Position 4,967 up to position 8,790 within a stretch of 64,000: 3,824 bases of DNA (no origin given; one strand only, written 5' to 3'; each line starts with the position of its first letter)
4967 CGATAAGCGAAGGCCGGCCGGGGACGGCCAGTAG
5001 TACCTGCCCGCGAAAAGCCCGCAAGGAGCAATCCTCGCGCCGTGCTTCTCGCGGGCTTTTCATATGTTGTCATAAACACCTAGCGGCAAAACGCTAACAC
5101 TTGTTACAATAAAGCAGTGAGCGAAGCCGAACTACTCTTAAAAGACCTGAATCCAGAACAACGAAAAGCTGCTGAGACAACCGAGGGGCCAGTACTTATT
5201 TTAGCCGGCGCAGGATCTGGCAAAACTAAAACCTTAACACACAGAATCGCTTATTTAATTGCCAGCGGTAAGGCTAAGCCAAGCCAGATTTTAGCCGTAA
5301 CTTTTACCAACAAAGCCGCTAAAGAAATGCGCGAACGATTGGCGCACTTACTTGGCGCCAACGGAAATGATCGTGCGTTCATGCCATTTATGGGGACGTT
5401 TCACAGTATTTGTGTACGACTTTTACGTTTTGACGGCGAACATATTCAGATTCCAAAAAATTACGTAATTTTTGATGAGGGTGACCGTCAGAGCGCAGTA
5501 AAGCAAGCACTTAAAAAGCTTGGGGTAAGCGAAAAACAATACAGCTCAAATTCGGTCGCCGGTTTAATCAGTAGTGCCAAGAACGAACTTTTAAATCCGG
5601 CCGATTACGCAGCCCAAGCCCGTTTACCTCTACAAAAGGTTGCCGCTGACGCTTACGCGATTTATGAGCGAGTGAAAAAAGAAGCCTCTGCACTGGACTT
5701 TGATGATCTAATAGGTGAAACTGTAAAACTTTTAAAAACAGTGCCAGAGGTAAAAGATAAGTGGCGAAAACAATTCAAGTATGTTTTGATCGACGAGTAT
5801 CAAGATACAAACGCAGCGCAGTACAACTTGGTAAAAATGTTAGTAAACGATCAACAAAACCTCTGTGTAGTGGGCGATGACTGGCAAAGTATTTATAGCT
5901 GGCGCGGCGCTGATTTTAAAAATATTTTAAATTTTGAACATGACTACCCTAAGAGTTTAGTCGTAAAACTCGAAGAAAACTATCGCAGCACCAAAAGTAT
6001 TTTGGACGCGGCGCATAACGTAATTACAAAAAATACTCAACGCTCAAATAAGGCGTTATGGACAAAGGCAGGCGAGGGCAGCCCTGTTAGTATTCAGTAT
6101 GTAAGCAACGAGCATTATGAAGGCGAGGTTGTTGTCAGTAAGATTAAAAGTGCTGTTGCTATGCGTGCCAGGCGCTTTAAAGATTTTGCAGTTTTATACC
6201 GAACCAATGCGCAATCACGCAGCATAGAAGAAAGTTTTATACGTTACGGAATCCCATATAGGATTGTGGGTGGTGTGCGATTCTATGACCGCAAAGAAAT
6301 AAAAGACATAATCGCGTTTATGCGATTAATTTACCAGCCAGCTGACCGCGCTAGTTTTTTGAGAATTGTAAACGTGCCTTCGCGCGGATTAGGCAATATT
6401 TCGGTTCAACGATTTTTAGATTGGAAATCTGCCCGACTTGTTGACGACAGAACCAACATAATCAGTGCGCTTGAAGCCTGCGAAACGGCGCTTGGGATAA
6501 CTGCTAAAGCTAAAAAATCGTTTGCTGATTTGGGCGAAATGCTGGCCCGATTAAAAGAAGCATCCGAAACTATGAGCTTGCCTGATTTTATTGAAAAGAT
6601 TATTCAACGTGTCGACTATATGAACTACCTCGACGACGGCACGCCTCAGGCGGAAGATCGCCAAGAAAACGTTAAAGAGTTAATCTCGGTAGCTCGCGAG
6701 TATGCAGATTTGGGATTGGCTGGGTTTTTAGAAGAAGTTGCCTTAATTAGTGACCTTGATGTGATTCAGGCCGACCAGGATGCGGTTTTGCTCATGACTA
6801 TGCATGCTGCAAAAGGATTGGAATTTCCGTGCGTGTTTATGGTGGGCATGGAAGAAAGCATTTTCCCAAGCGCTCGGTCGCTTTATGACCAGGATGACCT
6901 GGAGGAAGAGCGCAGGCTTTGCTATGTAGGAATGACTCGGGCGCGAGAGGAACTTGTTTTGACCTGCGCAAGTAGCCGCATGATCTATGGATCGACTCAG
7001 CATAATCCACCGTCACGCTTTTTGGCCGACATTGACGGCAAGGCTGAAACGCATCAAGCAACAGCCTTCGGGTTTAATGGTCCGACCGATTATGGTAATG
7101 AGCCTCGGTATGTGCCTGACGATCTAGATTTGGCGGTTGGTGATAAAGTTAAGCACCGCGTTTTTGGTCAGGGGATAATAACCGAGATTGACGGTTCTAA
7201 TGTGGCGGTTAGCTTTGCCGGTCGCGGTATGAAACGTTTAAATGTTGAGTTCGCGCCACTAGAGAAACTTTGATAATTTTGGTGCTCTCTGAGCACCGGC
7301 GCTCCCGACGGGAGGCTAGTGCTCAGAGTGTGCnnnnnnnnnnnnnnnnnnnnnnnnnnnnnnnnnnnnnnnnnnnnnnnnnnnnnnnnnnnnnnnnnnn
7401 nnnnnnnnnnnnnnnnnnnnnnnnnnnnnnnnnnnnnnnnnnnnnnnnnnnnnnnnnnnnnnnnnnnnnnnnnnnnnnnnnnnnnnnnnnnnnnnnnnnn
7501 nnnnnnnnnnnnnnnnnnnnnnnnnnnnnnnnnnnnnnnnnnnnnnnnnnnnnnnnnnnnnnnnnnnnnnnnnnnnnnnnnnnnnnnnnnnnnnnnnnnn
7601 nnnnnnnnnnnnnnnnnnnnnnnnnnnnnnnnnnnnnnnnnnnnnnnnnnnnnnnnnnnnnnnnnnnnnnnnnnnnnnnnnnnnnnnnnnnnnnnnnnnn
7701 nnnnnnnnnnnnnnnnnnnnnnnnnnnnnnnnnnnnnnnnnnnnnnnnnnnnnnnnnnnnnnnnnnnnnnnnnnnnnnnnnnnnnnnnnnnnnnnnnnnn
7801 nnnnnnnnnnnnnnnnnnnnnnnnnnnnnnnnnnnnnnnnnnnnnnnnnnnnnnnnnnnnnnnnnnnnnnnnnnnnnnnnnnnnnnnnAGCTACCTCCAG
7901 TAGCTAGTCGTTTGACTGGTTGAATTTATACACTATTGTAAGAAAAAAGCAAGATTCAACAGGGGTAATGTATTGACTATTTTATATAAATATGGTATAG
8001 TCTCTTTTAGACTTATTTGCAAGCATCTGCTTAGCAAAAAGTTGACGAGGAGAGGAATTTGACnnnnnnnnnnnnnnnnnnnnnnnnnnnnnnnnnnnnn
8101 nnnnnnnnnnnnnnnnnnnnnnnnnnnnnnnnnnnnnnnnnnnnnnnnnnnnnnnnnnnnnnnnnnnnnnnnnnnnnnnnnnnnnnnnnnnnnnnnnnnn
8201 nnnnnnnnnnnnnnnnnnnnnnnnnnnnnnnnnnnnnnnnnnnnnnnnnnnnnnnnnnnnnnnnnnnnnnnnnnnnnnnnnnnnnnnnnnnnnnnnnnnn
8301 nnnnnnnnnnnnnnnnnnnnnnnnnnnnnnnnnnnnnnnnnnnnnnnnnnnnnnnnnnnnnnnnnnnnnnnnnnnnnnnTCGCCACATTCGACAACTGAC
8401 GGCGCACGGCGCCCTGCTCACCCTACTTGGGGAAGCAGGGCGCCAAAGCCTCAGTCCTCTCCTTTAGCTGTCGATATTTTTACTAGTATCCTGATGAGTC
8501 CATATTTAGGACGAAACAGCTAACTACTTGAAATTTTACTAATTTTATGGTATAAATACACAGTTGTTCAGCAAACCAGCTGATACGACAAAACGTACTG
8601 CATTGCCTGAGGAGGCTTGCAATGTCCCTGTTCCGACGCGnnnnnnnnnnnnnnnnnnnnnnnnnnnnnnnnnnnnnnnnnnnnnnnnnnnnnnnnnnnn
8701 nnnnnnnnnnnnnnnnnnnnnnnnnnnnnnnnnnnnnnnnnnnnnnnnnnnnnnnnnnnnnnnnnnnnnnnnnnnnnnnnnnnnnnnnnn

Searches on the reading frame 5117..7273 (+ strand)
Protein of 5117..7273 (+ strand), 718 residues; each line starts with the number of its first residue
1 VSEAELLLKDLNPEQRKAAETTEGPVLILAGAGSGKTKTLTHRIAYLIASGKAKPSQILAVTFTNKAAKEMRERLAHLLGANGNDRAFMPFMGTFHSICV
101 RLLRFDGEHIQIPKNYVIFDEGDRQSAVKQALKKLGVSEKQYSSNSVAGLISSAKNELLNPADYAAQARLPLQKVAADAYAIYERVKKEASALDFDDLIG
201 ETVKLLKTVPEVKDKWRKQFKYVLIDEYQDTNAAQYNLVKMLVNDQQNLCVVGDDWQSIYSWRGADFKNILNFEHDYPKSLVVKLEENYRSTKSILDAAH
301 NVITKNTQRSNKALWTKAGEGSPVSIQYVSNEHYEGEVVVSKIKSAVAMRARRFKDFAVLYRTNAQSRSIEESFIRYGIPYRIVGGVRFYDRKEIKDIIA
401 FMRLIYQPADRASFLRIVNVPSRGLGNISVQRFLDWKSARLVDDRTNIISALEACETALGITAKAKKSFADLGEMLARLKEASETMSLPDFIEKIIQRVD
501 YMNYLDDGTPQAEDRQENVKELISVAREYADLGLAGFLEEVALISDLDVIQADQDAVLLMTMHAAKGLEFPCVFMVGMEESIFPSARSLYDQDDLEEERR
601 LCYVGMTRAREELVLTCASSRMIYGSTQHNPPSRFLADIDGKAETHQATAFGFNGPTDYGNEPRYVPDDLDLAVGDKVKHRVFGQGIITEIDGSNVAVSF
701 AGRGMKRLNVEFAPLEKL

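Call 10: search_protein_families(library=pfam, proteins=[window:5117-7273:+], max_evalue=0.1)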
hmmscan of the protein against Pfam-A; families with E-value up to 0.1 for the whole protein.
window:5117-7273:+ (718 aa): 13 families
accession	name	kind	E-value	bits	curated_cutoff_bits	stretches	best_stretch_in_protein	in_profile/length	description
PF00580.27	UvrD-helicase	-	1.5e-93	313.8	23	1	11-278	1-271/271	UvrD/REP helicase N-terminal domain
PF13361.12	UvrD_C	-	5.7e-74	250.1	25.6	1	283-619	1-349/350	UvrD-like helicase C-terminal domain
PF13245.12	AAA_19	-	2.5e-25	89.7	25.1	1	15-261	1-132/134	AAA domain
PF13538.12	UvrD_C_2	-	4.1e-11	43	27.4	1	558-615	3-51/52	UvrD-like helicase C-terminal domain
PF21196.3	PcrA_UvrD_tudor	-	6.1e-10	39.2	23.9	1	674-717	1-48/48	PcrA/UvrD tudor domain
PF13604.12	AAA_30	-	1.3e-09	38.5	27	2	11-76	2-67/191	AAA domain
PF01443.25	Viral_helicase1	-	6.2e-08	33.2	21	1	492-615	112-226/228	Viral superfamily 1 RNA helicase core domain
PF13086.12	AAA_11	-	7.7e-05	23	27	1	11-106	2-93/257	AAA domain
PF13401.12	AAA_22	-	0.00088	20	27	0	22-134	4-103/130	AAA domain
PF04851.21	ResIII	-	0.004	17.5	22.5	1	18-82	11-80/164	Type III restriction enzyme, res subunit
PF00270.35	DEAD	-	0.022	15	26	0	13-80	2-70/167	DEAD/DEAH box helicase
PF13087.12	AAA_12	-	0.04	13.9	27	0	557-618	139-193/195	AAA domain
PF23371.1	Vp24_capsid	-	0.057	13.3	27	0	190-249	44-104/192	Capsid protein Vp24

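Call 60: find_homologous_proteins(query=window:5117-7273:+, max_evalue=1e-100)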
Query window:5117-7273:+ (718 aa): 7998 proteins with E <= 1e-100 among 8000 candidates; the best 120 are listed.
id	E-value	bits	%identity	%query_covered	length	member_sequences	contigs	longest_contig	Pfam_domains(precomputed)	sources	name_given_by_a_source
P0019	0.0e+0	1605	100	100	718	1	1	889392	PF13538.13,PF01443.25,PF21196.4,PF13604.13,PF13361.13,PF13245.13,PF00580.28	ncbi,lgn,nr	ncbi:MAG TPA: UvrD-helicase domain-containing protein [Candidatus Saccharimonadales bacterium]|nr:Uv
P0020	0.0e+0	1414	85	100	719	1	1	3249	PF13538.13,PF01443.25,PF21196.4,PF13604.13,PF13361.13,PF13245.13,PF00580.28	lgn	-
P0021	0.0e+0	1301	79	99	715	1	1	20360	PF13538.13,PF01443.25,PF21196.4,PF13604.13,PF13361.13,PF13245.13,PF00580.28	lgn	-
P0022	0.0e+0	1297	79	99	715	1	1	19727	PF13538.13,PF01443.25,PF21196.4,PF13604.13,PF13361.13,PF13245.13,PF13401.13,PF00580.28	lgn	-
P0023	0.0e+0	1296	78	99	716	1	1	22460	PF13538.13,PF01443.25,PF21196.4,PF13604.13,PF13361.13,PF13245.13,PF00580.28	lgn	-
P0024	0.0e+0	1291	78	100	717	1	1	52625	PF13538.13,PF01443.25,PF21196.4,PF13604.13,PF13361.13,PF13245.13,PF00580.28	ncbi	-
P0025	0.0e+0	1285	78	99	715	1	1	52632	PF13538.13,PF01443.25,PF21196.4,PF13604.13,PF13361.13,PF13245.13,PF00580.28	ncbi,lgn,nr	ncbi:MAG TPA: UvrD-helicase domain-containing protein [Candidatus Saccharimonadales bacterium]|nr:Uv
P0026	0.0e+0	1284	78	99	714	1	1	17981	PF13538.13,PF01443.25,PF21196.4,PF13604.13,PF13361.13,PF13245.13,PF00580.28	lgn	-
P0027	0.0e+0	1283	78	99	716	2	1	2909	PF13538.13,PF01443.25,PF21196.4,PF13604.13,PF13361.13,PF13245.13,PF00580.28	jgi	jgi:DNA helicase II / ATP-dependent DNA helicase PcrA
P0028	0.0e+0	1280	78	100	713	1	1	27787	PF13538.13,PF01443.25,PF21196.4,PF13604.13,PF13361.13,PF13245.13,PF00580.28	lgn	-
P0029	0.0e+0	1279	77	99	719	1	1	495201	PF13538.13,PF01443.25,PF21196.4,PF13604.13,PF13361.13,PF13245.13,PF00580.28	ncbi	-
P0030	0.0e+0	1278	77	99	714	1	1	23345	PF13538.13,PF01443.25,PF21196.4,PF13604.13,PF13361.13,PF13245.13,PF00580.28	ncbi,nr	ncbi:MAG TPA: UvrD-helicase domain-containing protein [Candidatus Saccharimonas sp.]|nr:UvrD-helicas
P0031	0.0e+0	1278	78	99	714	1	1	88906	PF13538.13,PF01443.25,PF21196.4,PF13604.13,PF13361.13,PF13245.13,PF00580.28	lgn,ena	-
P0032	0.0e+0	1276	78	100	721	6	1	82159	PF13538.13,PF01443.25,PF21196.4,PF13604.13,PF13361.13,PF13245.13,PF00580.28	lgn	-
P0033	0.0e+0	1275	76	100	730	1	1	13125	PF13538.13,PF01443.25,PF21196.4,PF13604.13,PF13361.13,PF13245.13,PF00580.28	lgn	-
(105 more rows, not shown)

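Call 61: find_encoding_contigs(protein=P0020, flank=10000, max_places=2)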
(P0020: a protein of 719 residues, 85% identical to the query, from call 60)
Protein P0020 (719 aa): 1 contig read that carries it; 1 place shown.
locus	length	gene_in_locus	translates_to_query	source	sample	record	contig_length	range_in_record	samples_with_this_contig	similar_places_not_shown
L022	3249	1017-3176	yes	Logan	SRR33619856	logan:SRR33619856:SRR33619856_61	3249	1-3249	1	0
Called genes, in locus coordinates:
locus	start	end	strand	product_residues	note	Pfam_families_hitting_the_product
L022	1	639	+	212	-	?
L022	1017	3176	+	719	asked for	PF00580:UvrD-helicase, PF13245:AAA_19, PF13604:AAA_30 (faint), PF01443:Viral_helicase1 (faint), PF13361:UvrD_C, PF13538:UvrD_C_2, PF21196:PcrA_UvrD_tudor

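Call 62: find_encoding_contigs(protein=P0021, flank=10000, max_places=2)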
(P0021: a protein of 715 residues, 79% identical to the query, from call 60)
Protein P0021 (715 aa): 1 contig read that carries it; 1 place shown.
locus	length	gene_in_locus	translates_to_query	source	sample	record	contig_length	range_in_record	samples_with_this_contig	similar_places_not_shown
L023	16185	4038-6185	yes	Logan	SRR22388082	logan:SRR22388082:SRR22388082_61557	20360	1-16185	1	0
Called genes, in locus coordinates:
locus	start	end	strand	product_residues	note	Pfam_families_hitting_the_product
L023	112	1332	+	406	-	PF00162:PGK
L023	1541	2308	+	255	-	PF00121:TIM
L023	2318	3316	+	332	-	-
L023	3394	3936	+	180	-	-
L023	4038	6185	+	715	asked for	PF00580:UvrD-helicase, PF13245:AAA_19, PF13604:AAA_30 (faint), PF01443:Viral_helicase1 (faint), PF13361:UvrD_C, PF13538:UvrD_C_2, PF21196:PcrA_UvrD_tudor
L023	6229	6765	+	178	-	-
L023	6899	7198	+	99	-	-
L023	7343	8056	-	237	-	-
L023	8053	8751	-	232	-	-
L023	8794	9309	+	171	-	PF00293:NUDIX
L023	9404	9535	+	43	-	-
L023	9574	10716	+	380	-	PF03990:DUF348 (weak), PF07501:G5, PF06737:Transglycosylas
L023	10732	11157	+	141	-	PF03479:PCC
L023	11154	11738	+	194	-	PF01300:Sua5_yciO_yrdC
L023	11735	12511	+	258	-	PF00398:RrnaAD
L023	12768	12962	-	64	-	PF12728:HTH_17, PF13411:MerR_1 (faint), PF00376:MerR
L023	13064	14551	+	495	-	PF00133:tRNA-synt_1, PF01406:tRNA-synt_1e (weak), PF09334:tRNA-synt_1g, PF00133:tRNA-synt_1, PF08264:Anticodon_1 (weak)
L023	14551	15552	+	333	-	PF01026:TatD_DNase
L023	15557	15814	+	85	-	-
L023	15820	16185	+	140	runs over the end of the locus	-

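Call 63: find_encoding_contigs(protein=P0024, flank=10000, max_places=2)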
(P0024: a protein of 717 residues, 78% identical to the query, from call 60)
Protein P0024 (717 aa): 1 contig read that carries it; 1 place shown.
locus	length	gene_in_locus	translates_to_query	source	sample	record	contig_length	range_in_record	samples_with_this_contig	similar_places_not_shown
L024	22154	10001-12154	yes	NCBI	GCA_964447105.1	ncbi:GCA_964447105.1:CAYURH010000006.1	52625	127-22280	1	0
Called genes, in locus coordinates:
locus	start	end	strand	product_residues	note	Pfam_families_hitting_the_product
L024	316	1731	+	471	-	PF00224:PK, PF02887:PK_C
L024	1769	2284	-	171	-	-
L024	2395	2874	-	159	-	-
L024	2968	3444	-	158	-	-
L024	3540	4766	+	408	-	PF00162:PGK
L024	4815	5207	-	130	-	-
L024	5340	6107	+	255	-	PF00121:TIM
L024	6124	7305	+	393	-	-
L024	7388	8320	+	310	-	PF03928:HbpS-like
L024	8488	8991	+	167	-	PF03928:HbpS-like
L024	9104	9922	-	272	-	-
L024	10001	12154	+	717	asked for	PF00580:UvrD-helicase, PF13245:AAA_19, PF13604:AAA_30 (faint), PF01443:Viral_helicase1 (faint), PF13361:UvrD_C, PF13538:UvrD_C_2, PF21196:PcrA_UvrD_tudor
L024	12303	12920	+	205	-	-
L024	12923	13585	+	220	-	-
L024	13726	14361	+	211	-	-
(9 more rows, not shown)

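Call 71: find_encoding_contigs(protein=P0022, flank=6000, max_places=2)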
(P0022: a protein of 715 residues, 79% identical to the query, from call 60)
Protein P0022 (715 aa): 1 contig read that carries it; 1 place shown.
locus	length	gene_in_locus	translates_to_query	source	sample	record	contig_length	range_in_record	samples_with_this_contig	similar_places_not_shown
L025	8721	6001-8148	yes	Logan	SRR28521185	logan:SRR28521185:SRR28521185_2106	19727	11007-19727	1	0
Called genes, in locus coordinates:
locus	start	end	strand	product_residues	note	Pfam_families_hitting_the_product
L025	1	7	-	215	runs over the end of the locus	-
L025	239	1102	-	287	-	PF07638:Sigma70_ECF (weak), PF04542:Sigma70_r2, PF08281:Sigma70_r4_2, PF04545:Sigma70_r4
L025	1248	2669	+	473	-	PF00224:PK, PF02887:PK_C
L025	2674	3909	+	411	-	PF00162:PGK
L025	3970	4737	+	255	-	PF00121:TIM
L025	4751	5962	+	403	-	-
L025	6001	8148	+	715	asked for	PF00580:UvrD-helicase, PF13245:AAA_19, PF13401:AAA_22 (faint), PF13604:AAA_30 (faint), PF01443:Viral_helicase1 (faint), PF13361:UvrD_C, PF13538:UvrD_C_2, PF21196:PcrA_UvrD_tudor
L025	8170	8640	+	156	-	PF00293:NUDIX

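Call 72: find_encoding_contigs(protein=P0023, flank=6000, max_places=2)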
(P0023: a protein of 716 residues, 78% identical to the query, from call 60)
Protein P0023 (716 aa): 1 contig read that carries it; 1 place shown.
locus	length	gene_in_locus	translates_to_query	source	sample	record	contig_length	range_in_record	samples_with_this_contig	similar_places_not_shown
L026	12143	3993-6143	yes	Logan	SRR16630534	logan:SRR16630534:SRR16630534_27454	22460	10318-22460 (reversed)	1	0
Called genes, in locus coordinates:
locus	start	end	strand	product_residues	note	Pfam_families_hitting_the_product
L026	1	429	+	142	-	?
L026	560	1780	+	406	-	PF00162:PGK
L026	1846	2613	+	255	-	PF00121:TIM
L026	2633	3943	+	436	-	-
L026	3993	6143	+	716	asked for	PF00580:UvrD-helicase, PF13245:AAA_19, PF13604:AAA_30 (faint), PF01443:Viral_helicase1 (faint), PF13361:UvrD_C, PF13538:UvrD_C_2, PF21196:PcrA_UvrD_tudor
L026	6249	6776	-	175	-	-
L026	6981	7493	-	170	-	-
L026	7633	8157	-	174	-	-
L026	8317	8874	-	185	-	-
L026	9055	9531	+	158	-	PF00293:NUDIX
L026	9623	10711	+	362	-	PF03990:DUF348, PF07501:G5, PF06737:Transglycosylas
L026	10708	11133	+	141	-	PF03479:PCC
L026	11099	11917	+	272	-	PF00398:RrnaAD, PF13649:Methyltransf_25 (faint)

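Call 95: find_encoding_contigs(protein=P0028, flank=10000, max_places=1)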
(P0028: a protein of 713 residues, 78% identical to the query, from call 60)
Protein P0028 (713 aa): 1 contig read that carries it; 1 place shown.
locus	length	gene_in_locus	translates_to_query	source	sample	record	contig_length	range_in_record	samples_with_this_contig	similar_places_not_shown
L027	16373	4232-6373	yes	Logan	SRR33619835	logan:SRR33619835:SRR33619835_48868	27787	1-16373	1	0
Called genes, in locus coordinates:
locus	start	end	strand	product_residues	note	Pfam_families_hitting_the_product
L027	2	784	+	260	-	?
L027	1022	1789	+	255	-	PF00121:TIM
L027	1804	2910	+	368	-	-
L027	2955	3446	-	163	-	-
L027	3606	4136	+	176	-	-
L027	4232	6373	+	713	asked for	PF00580:UvrD-helicase, PF13245:AAA_19, PF13604:AAA_30 (faint), PF01443:Viral_helicase1 (faint), PF13361:UvrD_C, PF13538:UvrD_C_2, PF21196:PcrA_UvrD_tudor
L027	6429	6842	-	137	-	-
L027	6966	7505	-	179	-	-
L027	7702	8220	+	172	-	PF00293:NUDIX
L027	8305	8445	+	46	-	-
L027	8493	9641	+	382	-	PF03990:DUF348, PF07501:G5, PF06737:Transglycosylas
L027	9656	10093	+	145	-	PF03479:PCC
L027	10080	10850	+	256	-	PF00398:RrnaAD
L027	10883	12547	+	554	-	PF02463:SMC_N (faint), PF03193:RsgA_GTPase (faint), PF13476:AAA_23 (faint), PF00005:ABC_tran, PF13555:AAA_29 (faint), PF01926:MMR_HSR1 (faint), PF13304:AAA_21, PF00005:ABC_tran, +1 more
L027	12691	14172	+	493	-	PF00133:tRNA-synt_1, PF01406:tRNA-synt_1e (faint), PF09334:tRNA-synt_1g, PF00133:tRNA-synt_1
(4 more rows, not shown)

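Call 96: find_encoding_contigs(protein=P0032, flank=10000, max_places=1)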
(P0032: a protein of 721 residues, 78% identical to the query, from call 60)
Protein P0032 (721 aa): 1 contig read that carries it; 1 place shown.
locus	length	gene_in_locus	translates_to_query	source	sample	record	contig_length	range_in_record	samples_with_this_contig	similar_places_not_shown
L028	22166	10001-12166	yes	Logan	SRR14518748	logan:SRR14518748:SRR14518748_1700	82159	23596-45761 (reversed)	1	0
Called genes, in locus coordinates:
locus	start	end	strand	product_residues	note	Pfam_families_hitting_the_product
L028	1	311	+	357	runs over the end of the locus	-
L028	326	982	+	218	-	-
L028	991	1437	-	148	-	PF13473:Cupredoxin_1, PF00127:Copper-bind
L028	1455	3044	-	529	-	PF08308:PEGA (faint), PF17957:Big_7, PF19077:Big_13 (faint), PF18370:RGI_lyase (faint), PF00041:fn3, PF13620:CarboxypepD_reg, PF13715:CarbopepD_reg_2 (weak)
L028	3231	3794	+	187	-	-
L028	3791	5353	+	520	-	PF00224:PK, PF02887:PK_C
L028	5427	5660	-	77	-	-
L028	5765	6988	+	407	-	PF00162:PGK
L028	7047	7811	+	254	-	PF00121:TIM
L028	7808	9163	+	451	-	-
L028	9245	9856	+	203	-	-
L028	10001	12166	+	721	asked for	PF00580:UvrD-helicase, PF13245:AAA_19, PF13604:AAA_30 (faint), PF01443:Viral_helicase1 (faint), PF13361:UvrD_C, PF13538:UvrD_C_2, PF21196:PcrA_UvrD_tudor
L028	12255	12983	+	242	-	-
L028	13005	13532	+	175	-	PF00293:NUDIX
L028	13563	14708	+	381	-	PF03990:DUF348, PF07501:G5, PF06737:Transglycosylas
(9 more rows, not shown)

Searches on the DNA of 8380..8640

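Call 43: search_rna_families(source=window, start=8380, end=8640, threshold=evalue, max_evalue=1, show_alignments=2)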
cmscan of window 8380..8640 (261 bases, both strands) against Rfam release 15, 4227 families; matches with E-value up to 1: 1.
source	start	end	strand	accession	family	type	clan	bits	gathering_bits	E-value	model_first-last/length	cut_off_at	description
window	8465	8522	+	RF00008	Hammerhead_3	Gene; ribozyme;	CL00010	47.3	48.5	1.2e-09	1-54/54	no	Hammerhead ribozyme (type III)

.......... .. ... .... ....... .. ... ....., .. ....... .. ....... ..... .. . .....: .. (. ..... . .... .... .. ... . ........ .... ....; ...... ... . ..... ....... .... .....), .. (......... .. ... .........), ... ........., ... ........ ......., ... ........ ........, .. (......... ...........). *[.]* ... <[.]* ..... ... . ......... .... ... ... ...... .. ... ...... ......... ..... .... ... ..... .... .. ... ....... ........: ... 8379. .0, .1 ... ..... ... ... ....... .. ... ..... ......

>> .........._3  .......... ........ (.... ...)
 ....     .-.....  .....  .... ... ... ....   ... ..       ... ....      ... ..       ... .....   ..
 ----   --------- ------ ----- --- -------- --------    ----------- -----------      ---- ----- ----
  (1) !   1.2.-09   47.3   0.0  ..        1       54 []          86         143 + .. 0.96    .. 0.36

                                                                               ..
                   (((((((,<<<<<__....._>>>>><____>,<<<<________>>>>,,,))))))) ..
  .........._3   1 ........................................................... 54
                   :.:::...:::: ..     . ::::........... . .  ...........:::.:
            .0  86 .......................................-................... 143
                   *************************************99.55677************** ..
